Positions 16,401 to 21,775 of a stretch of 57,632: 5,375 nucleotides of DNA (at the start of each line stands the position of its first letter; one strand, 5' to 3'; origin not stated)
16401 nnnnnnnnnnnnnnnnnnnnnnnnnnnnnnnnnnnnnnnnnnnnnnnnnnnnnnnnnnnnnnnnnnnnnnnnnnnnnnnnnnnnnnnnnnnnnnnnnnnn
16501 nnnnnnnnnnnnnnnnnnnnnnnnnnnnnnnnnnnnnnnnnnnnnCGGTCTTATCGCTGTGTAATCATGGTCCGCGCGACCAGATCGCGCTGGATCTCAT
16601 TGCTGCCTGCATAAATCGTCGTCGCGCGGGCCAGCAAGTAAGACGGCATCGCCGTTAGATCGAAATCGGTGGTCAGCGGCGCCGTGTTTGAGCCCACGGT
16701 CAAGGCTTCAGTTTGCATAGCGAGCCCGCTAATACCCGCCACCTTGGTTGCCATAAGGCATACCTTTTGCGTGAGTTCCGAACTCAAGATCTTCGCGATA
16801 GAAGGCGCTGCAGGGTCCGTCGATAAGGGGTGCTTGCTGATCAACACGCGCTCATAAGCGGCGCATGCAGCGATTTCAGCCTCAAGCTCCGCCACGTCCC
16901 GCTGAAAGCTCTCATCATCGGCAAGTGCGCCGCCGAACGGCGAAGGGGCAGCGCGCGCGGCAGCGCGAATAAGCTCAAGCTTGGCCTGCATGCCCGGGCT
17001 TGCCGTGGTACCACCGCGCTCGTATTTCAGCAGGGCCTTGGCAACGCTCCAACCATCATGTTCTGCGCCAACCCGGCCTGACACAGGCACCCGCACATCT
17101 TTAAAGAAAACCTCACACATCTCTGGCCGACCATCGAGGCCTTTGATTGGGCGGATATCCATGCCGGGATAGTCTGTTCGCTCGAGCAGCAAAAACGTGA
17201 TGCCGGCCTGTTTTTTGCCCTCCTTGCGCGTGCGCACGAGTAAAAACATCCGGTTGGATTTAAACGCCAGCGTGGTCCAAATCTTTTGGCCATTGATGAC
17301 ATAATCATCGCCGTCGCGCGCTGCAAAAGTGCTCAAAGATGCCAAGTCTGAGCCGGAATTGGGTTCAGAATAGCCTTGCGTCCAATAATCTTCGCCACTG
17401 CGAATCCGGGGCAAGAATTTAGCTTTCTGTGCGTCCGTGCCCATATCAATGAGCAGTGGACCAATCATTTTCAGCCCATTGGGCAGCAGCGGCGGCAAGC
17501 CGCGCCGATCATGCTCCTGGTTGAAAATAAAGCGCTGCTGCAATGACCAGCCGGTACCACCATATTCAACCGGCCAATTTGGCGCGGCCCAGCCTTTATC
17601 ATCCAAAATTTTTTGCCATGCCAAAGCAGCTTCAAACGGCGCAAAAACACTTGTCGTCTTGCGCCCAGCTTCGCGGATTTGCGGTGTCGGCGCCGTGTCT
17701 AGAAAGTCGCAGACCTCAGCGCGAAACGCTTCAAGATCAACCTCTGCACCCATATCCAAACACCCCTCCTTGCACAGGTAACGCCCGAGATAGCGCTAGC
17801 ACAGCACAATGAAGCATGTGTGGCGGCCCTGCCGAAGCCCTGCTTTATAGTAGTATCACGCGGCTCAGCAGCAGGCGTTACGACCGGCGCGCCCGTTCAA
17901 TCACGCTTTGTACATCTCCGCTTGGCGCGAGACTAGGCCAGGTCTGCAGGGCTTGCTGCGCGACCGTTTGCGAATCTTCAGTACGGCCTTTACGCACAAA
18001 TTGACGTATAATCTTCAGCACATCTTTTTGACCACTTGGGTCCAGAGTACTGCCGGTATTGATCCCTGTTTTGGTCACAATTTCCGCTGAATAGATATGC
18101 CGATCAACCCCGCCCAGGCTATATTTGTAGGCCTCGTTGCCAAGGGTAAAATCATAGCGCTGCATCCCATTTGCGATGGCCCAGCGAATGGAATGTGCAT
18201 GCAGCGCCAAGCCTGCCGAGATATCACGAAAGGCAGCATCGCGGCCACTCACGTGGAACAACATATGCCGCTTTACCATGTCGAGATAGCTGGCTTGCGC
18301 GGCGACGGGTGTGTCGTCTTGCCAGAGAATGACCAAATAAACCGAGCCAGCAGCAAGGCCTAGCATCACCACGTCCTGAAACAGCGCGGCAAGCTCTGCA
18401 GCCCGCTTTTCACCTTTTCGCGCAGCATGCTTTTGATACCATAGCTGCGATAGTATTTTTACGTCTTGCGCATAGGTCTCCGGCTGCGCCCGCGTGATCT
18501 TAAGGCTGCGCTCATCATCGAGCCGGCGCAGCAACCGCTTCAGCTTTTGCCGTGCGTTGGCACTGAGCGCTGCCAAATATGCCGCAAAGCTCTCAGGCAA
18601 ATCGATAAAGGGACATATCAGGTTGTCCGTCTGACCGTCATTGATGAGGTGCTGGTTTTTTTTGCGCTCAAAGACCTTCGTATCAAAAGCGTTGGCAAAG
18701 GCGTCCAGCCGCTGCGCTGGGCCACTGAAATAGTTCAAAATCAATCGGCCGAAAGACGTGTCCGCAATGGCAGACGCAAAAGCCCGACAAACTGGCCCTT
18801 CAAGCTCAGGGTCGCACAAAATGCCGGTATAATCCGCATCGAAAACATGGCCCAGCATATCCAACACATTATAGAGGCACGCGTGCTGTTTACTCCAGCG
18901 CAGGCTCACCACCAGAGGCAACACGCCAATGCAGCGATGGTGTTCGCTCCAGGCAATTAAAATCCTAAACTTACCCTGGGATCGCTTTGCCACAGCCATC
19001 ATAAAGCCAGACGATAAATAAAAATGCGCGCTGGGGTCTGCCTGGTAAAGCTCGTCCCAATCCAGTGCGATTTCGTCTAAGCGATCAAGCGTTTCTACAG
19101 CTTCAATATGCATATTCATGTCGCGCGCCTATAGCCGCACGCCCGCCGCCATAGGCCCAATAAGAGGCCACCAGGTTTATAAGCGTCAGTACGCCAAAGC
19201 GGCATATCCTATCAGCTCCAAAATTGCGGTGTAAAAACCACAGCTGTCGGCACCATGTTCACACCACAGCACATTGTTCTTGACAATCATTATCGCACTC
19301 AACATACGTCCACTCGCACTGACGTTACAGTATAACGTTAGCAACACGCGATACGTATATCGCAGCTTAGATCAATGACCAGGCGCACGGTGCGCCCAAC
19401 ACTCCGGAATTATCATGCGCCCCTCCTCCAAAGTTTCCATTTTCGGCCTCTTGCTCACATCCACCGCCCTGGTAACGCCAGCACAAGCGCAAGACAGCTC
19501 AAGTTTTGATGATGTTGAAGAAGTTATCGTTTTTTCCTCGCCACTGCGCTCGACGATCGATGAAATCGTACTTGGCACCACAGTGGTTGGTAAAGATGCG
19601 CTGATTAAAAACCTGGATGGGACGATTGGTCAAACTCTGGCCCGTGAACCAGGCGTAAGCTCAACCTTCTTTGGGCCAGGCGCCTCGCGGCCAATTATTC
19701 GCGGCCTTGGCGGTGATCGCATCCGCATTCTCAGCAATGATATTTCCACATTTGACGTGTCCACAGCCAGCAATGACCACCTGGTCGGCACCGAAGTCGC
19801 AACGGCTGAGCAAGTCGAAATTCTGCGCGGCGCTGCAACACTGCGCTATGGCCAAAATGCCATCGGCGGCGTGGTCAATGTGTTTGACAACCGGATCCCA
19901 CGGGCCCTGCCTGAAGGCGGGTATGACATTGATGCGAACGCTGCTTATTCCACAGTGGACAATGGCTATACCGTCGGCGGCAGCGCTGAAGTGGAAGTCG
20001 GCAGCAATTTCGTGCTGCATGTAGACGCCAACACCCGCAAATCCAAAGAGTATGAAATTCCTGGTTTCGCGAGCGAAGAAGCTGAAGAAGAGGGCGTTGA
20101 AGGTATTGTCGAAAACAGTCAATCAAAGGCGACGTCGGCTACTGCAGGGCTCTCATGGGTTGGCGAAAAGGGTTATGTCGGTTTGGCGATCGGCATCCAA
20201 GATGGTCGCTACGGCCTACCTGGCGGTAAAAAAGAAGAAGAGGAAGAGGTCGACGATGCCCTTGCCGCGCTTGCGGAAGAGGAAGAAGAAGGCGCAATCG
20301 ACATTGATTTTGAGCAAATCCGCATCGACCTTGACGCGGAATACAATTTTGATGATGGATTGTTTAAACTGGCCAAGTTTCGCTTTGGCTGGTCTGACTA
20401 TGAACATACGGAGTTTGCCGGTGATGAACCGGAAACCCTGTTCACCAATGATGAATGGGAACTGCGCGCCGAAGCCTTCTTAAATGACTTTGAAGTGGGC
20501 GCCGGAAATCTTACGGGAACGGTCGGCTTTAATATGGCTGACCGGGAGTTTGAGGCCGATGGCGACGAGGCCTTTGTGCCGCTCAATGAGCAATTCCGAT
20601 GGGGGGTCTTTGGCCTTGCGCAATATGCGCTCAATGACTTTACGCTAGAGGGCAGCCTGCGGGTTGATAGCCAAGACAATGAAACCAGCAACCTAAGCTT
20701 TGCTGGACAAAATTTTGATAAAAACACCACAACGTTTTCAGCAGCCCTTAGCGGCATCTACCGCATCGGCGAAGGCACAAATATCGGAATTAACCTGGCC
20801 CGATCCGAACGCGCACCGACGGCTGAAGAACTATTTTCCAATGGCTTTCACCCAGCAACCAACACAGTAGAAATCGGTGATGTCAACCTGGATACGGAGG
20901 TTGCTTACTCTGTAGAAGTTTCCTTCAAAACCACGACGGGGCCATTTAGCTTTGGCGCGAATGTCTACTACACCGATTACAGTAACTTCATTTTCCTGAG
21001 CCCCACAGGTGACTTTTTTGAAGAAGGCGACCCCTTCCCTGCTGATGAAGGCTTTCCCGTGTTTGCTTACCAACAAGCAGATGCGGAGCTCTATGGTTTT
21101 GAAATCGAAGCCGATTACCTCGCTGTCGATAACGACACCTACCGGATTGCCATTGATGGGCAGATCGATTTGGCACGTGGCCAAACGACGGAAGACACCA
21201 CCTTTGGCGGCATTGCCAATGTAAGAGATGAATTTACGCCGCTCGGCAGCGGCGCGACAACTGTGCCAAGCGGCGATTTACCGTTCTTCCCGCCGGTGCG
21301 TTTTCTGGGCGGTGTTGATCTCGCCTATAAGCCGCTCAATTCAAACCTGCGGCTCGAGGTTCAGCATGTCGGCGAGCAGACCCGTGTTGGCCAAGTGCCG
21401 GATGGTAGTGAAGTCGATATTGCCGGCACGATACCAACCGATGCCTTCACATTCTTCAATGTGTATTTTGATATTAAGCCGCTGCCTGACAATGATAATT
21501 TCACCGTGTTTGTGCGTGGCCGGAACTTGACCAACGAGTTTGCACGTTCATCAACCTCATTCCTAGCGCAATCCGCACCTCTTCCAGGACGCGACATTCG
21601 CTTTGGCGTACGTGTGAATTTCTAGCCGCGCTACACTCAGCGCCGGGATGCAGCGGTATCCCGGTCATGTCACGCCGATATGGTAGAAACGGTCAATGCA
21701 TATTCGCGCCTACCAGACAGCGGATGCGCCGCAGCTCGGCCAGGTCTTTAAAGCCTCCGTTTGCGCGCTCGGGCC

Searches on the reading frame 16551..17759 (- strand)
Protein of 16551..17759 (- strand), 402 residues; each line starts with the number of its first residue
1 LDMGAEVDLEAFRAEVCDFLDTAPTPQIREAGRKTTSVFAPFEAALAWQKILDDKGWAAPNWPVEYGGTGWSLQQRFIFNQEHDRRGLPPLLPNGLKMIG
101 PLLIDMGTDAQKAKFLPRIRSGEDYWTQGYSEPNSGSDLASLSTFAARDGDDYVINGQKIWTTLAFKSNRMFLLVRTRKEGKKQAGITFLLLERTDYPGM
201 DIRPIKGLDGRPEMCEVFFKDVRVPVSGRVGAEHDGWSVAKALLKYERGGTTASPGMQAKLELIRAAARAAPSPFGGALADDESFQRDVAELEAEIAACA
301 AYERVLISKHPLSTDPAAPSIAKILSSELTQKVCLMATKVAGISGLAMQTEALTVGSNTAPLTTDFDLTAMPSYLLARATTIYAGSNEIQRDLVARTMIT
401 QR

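Call 48: search_protein_families(library=pfam, proteins=[window:16551-17759:-], max_evalue=0.00001)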
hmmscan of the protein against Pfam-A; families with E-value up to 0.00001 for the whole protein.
window:16551-17759:- (402 aa): 3 families
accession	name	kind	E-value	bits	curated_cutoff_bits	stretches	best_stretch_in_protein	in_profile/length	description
PF02770.24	Acyl-CoA_dh_M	-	6.1e-19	68.4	33.3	1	129-222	3-97/97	Acyl-CoA dehydrogenase, middle domain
PF00441.29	Acyl-CoA_dh_1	-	1.1e-16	61.7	22.4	1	235-398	2-149/150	Acyl-CoA dehydrogenase, C-terminal domain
PF02771.21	Acyl-CoA_dh_N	-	1.3e-14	55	22.9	1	9-123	4-113/113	Acyl-CoA dehydrogenase, N-terminal domain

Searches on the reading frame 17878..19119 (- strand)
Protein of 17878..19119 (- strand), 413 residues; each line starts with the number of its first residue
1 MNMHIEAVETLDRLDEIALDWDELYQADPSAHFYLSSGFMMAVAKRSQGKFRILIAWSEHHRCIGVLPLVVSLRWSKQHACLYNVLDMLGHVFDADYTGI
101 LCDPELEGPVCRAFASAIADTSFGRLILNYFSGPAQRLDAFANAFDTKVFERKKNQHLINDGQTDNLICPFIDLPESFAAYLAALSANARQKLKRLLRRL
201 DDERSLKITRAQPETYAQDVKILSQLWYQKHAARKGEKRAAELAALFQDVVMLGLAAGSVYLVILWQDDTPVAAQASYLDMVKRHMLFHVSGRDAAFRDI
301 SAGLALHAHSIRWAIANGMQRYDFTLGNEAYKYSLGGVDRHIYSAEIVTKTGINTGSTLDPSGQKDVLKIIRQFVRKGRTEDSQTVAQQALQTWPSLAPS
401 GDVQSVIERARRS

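Call 48: search_protein_families(library=pfam, proteins=[window:17878-19119:-], max_evalue=0.00001)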
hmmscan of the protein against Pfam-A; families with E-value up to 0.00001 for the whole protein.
window:17878-19119:- (413 aa): 1 family
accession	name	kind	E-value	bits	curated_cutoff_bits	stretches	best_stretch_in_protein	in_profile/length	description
PF13480.13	Acetyltransf_6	-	1.6e-19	70.9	22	1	188-332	2-142/143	Acetyltransferase (GNAT) domain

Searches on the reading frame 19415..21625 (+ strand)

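Call 48: search_protein_families(library=pfam, proteins=[window:19415-21625:+], max_evalue=0.00001)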
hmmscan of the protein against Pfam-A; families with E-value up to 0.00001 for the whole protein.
window:19415-21625:+ (736 aa): 2 families
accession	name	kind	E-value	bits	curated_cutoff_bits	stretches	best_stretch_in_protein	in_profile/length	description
PF00593.30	TonB_dep_Rec_b-barrel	-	1.2e-33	118.1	27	1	296-705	55-436/436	TonB dependent receptor-like, beta-barrel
PF07715.20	Plug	-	2.8e-17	63.6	23.9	1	54-153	8-107/107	TonB-dependent Receptor Plug Domain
